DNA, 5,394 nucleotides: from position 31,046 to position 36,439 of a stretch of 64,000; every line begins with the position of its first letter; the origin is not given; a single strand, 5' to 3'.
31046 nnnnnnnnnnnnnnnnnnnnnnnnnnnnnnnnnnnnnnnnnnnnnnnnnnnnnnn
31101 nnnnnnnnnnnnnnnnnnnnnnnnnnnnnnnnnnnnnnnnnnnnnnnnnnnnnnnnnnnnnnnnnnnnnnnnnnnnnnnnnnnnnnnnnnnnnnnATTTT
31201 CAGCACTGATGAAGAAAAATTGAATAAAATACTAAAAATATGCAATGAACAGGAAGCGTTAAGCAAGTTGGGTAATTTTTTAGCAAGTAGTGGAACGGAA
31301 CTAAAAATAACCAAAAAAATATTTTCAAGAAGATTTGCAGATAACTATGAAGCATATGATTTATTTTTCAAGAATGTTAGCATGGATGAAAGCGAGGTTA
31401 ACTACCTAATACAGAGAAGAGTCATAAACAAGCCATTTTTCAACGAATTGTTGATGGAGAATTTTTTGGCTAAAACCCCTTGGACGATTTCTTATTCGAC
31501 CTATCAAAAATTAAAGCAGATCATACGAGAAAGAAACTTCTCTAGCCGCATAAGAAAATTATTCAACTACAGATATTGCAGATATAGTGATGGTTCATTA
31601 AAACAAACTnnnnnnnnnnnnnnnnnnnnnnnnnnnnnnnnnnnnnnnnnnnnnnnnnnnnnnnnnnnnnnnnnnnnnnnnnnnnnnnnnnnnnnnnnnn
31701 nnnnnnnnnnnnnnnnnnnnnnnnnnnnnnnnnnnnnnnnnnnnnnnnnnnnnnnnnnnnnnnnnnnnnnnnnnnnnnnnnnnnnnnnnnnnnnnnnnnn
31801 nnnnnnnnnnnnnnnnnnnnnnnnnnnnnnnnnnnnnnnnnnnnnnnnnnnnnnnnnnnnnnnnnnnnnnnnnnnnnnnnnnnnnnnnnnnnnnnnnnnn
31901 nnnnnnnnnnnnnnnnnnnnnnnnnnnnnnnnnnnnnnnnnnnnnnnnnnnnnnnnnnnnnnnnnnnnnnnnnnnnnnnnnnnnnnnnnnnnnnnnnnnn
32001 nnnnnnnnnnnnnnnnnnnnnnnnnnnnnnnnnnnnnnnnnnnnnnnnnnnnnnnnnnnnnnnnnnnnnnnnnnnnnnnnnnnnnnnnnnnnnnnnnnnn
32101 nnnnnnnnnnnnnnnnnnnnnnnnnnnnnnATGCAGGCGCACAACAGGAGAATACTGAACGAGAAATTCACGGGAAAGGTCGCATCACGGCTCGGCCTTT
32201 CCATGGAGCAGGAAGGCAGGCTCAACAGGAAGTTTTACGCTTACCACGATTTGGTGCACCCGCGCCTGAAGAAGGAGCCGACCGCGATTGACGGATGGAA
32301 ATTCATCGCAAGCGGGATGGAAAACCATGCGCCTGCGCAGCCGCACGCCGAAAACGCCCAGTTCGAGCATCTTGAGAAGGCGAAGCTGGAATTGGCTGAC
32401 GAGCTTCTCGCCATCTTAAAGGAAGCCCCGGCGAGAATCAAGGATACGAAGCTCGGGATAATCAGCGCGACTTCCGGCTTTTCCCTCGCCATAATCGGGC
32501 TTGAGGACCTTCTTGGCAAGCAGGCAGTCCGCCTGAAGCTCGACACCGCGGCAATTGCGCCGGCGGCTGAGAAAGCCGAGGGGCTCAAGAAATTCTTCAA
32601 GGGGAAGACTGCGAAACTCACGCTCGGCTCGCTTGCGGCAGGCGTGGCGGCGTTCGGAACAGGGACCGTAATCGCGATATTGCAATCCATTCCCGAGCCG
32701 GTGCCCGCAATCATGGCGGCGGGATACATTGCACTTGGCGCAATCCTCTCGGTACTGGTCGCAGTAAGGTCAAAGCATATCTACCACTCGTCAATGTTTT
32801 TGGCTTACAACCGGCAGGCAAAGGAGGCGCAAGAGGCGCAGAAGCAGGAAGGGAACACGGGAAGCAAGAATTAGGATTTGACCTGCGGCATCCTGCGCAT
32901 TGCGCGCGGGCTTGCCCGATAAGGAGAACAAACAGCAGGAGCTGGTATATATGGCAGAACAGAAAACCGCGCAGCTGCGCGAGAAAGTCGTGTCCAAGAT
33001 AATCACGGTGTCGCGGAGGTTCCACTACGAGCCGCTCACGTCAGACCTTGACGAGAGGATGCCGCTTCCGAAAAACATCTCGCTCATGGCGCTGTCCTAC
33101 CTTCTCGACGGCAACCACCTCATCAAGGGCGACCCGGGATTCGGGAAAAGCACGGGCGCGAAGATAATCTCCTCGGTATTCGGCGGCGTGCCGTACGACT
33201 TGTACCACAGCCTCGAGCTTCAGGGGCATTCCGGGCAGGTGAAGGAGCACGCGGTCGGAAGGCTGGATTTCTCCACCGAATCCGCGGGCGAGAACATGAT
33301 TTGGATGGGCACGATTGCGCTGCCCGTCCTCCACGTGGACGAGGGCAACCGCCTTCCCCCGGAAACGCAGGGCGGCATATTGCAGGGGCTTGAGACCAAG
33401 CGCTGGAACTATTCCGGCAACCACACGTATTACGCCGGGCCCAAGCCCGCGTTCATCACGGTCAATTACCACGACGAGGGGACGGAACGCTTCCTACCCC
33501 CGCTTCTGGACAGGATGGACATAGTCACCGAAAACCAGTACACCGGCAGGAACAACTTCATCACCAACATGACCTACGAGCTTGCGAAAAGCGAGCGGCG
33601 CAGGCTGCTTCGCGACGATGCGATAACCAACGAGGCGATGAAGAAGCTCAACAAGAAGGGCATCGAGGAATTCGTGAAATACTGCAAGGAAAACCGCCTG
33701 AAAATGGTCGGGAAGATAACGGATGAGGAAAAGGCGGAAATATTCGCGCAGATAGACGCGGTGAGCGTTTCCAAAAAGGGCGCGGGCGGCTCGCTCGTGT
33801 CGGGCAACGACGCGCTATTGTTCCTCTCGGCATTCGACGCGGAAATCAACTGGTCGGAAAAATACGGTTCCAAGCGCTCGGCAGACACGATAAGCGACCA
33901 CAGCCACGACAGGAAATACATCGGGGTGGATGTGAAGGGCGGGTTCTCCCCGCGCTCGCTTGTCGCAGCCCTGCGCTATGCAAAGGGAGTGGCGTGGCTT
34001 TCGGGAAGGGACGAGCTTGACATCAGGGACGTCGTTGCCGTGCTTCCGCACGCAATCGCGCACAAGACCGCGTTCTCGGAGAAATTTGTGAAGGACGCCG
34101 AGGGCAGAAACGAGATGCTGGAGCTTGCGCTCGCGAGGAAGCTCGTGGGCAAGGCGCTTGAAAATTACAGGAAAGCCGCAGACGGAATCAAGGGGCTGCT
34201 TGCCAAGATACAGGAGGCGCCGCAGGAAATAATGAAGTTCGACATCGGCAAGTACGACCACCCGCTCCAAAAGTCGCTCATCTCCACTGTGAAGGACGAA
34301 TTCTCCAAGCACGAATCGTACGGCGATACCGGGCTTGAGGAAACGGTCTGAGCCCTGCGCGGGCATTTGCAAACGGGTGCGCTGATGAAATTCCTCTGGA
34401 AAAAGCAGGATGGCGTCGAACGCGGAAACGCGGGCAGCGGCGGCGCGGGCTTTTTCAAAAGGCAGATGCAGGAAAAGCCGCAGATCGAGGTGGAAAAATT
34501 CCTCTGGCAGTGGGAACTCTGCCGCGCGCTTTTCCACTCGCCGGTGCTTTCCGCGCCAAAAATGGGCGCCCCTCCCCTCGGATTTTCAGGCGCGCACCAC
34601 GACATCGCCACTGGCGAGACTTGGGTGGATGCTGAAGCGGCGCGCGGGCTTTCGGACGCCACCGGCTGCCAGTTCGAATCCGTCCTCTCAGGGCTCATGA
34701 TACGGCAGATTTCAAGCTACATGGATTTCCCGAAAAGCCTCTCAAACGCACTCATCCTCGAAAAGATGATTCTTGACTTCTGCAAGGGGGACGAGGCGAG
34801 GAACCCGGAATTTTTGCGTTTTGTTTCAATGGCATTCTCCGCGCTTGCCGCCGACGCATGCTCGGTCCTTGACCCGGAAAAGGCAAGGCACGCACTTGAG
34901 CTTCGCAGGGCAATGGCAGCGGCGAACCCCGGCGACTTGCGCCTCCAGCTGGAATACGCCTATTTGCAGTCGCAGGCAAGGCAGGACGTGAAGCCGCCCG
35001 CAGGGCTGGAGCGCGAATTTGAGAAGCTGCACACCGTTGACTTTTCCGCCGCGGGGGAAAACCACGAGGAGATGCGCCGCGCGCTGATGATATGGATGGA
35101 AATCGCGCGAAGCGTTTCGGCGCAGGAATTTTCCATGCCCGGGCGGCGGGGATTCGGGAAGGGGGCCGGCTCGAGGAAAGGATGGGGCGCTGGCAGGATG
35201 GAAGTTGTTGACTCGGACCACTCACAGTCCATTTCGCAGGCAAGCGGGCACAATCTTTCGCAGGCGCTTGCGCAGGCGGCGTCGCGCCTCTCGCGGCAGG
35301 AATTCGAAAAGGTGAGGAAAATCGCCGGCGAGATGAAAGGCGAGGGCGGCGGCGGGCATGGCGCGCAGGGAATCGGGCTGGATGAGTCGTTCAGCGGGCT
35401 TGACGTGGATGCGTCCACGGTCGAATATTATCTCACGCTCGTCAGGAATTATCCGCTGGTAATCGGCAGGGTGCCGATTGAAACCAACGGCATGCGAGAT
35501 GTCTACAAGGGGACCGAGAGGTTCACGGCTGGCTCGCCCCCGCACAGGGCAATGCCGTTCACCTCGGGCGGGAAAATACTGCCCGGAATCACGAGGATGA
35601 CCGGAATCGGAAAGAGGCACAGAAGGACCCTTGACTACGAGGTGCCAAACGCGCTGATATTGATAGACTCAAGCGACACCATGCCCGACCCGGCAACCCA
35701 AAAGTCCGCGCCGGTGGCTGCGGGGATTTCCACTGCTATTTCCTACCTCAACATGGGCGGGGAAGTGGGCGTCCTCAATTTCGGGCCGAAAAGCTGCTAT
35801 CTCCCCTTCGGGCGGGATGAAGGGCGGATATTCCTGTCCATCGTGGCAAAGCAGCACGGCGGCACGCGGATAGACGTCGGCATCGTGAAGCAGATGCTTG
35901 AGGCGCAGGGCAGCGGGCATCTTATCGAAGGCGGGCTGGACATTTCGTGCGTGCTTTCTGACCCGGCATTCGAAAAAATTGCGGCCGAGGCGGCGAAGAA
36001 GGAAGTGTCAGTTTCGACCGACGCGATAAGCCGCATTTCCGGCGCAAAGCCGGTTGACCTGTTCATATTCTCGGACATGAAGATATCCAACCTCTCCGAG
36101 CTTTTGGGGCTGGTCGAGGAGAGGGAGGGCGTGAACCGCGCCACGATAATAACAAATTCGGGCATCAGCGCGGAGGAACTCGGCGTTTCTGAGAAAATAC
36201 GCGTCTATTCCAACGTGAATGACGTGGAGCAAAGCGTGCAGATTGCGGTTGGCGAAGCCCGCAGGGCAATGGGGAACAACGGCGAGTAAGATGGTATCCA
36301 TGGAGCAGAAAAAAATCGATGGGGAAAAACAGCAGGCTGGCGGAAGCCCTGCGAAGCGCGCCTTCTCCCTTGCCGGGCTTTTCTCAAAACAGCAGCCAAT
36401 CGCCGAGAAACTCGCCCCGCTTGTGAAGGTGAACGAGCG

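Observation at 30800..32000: Low-GC island (about 35% GC) encoding an orphan multi-TM protein immediately upstream of the rpoH-rpoB-rpoA operon, with a native-type ribosome-binding context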

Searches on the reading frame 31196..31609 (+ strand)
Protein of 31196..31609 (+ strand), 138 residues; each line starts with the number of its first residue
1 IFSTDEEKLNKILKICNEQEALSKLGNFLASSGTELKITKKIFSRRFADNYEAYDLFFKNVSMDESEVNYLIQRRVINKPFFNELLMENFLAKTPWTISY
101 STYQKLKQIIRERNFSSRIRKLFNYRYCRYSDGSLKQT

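Call 88: predict_structure(alignment_id=A2)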
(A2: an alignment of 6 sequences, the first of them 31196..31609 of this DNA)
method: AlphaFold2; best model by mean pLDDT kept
length: 138 residues; sequences in the alignment: 6
mean_pLDDT: 91.1   pTM: 0.84
mean pLDDT of the five models: 91.1, 90.5, 90.3, 89.8, 88.5
residues with pLDDT >= 90: 114; 70-90: 16; 50-70: 6; < 50: 2
segments of 3 or more residues with pLDDT < 50: none
pLDDT, mean of each block of 10 residues (from residue 1): 80 94 95 85 91 96 95 95 97 94 96 96 93 62
secondary structure, 60 per line:
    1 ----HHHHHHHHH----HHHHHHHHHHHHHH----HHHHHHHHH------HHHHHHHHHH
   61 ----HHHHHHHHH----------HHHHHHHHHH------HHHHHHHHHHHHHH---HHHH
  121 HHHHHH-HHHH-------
elements in order: H5-13 H18-31 H36-44 H51-60 H65-73 H84-93 H100-113 H117-126 H128-131

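Call 91: fold_search(model_id=the predicted structure, library=pdb)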
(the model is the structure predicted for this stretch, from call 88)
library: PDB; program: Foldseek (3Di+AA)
matches with E <= 10: 400; with E <= 0.001: 0
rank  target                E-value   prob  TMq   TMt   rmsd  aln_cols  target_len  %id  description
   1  5cwj                  1.9e-01  0.66  0.33  0.30  11.3       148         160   12  Crystal structure of de novo designed helical repeat protein DHR49 (released 2015-12-16)
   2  9k84_A                2.2e-01  0.87  0.45  0.33   7.8       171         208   13  Cryo-EM structure of designed zinc-induced filament Fiber-n6-Zn1-HEHE-44 (released 2025-10-29)
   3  5ok9_A                2.5e-01  0.28  0.26  0.18  13.2       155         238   16  CH1 chimera of human 14-3-3 sigma with the HSPB6 phosphopeptide in a conformation with swapped phosphopeptides (released 2017-10-11)
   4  4wz9_A                2.7e-01  0.97  0.51  0.11   5.3       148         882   11  APN1 from Anopheles gambiae (released 2015-06-17)
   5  5mfn_B                3.7e-01  0.77  0.43  0.26   5.6       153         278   20  Designed armadillo repeat protein YIIIM5AII (released 2017-09-13)
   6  4plr_A                3.9e-01  0.75  0.42  0.25   5.8       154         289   19  Crystal Structures of Designed Armadillo Repeat Proteins: Implications of Construct Design and Crystallization Conditi (released 2014-08-27)
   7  5mfc_A                3.9e-01  0.72  0.40  0.23   5.4       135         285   18  Designed armadillo repeat protein YIIIM5AII in complex with (KR)4-GFP (released 2017-07-19)
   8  4nac_B                4.1e-01  0.30  0.25  0.27  13.1       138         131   12  Crystal Structure of the N-terminal Domain of p15RS (released 2013-12-11)
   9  6s9p_B                4.3e-01  0.69  0.41  0.22   5.8       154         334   18  Designed Armadillo Repeat protein internal Lock2 fused to target peptide KRKAKITWKR (released 2020-02-19)
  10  9k85_A                4.3e-01  0.63  0.36  0.26  12.8       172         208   12  Cryo-EM structure of designed zinc-induced filament Fiber-n6-Zn1-HEHE-46 (released 2025-10-29)
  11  4wz9_B                5.3e-01  0.91  0.50  0.11   5.5       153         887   11  APN1 from Anopheles gambiae (released 2015-06-17)
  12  5ok9_E                5.3e-01  0.18  0.26  0.18  13.2       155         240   15  CH1 chimera of human 14-3-3 sigma with the HSPB6 phosphopeptide in a conformation with swapped phosphopeptides (released 2017-10-11)
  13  9d92_A                5.5e-01  0.84  0.51  0.37   5.4       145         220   14  Structure of Z4 c3i (released 2026-01-21)
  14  8g9j                  5.8e-01  0.12  0.16  0.17  13.1       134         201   11  Geometrically programmable nanomaterial construction using regularized protein building blocks (released 2024-03-13)
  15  5mfm_C                6.4e-01  0.54  0.43  0.23   9.0       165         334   18  Designed armadillo repeat protein peptide fusion YIIIM6AII_GS11_(KR)5 (released 2017-09-13)
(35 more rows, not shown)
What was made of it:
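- On Armadillo/HEAT alpha-solenoid repeats: The top Foldseek hits are ARM or designed repeats, with TMq 0.40-0.51 and E 0.19-1 (call 91).
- Closest known: Armadillo/HEAT-type alpha-solenoid repeat domains. Same: The best Foldseek alignments are to designed ARM and helical-repeat proteins, with TMq 0.40-0.51 (calls 88, 91).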

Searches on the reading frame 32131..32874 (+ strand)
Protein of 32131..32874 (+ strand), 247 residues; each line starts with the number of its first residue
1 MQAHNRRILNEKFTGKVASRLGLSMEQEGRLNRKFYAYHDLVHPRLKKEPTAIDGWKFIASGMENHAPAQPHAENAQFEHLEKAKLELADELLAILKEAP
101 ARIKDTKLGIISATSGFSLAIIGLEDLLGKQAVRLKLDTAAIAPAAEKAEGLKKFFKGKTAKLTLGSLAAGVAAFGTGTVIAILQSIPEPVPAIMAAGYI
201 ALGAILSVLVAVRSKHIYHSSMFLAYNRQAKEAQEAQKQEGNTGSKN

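Call 5: search_protein_families(library=pfam, proteins=[window:32131-32874:+], max_evalue=1)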
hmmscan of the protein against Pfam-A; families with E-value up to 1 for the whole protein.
window:32131-32874:+ (247 aa): 0 families

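Call 19: search_protein_families(library=padloc, proteins=[window:32131-32874:+], max_evalue=0.1)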
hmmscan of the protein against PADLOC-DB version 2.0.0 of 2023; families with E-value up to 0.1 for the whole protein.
window:32131-32874:+ (247 aa): 1 family
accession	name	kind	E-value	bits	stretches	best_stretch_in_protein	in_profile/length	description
PDLC00710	Effector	-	0.0015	16.3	1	159-213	40-92/176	2TM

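Call 68: search_protein_families(library=ncbifam, proteins=[window:32131-32874:+], max_evalue=0.01)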
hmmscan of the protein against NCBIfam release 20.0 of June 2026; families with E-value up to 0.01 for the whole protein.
window:32131-32874:+ (247 aa): 0 families

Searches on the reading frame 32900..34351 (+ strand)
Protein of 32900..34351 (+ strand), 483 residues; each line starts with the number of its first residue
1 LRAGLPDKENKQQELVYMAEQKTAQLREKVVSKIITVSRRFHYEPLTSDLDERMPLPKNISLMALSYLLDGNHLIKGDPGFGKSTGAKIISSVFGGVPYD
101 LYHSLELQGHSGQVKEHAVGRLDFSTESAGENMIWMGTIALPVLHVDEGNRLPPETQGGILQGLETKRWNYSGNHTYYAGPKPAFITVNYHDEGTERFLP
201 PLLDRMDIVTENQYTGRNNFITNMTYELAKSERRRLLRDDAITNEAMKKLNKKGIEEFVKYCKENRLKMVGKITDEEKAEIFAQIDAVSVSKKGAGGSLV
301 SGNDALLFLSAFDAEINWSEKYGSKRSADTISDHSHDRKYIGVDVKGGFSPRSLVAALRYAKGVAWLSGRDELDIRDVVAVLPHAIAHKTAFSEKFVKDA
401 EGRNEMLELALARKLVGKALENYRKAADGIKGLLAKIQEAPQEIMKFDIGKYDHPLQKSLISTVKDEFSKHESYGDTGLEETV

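Call 5: search_protein_families(library=pfam, proteins=[window:32951-34351:+], max_evalue=1)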
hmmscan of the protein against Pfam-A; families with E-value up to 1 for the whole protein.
window:32951-34351:+ (466 aa): 4 families
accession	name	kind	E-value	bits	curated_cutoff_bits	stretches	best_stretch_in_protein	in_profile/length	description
PF17863.7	AAA_lid_2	-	1.5e-06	28.2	22.7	1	328-375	9-56/74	AAA lid domain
PF07728.20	AAA_5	-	0.015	15.7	22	1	57-189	3-139/139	AAA domain (dynein-related subfamily)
PF07726.17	AAA_3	-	0.05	13.9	27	1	57-160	3-99/131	ATPase family associated with various cellular activities (AAA)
PF20720.3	nSTAND3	-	0.25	11.5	27.2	0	57-73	21-37/155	Novel STAND NTPase 3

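Call 19: search_protein_families(library=padloc, proteins=[window:32900-34351:+], max_evalue=0.1)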
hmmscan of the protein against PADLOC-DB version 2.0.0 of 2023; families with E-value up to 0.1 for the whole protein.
window:32900-34351:+ (483 aa): 0 families

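Call 68: search_protein_families(library=ncbifam, proteins=[window:32900-34351:+], max_evalue=0.01)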
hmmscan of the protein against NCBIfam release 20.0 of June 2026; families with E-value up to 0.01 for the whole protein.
window:32900-34351:+ (483 aa): 0 families

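Call 69: search_solved_structures(query=window:32900-34351:+, max_evalue=0.001)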
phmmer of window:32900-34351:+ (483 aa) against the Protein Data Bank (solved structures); distinct sequences matched with E-value up to 0.001: 0.

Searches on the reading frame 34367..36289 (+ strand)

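Call 5: search_protein_families(library=pfam, proteins=[window:34367-36289:+], max_evalue=1)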
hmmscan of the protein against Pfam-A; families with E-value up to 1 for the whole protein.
window:34367-36289:+ (640 aa): 1 family
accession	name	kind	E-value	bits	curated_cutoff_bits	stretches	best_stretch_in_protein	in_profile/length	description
PF13519.12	VWA_2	-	0.17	13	27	0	430-506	2-82/107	von Willebrand factor type A domain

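Call 19: search_protein_families(library=padloc, proteins=[window:34367-36289:+], max_evalue=0.1)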
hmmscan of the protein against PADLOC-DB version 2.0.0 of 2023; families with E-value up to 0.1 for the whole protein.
window:34367-36289:+ (640 aa): 1 family
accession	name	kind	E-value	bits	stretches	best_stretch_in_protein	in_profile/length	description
PDLC02630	DrmD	-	0.019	12.5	1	477-497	173-193/260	DrmD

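Call 68: search_protein_families(library=ncbifam, proteins=[window:34385-36289:+], max_evalue=0.01)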
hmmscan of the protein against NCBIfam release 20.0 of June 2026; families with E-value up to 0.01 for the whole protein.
window:34385-36289:+ (634 aa): 0 families
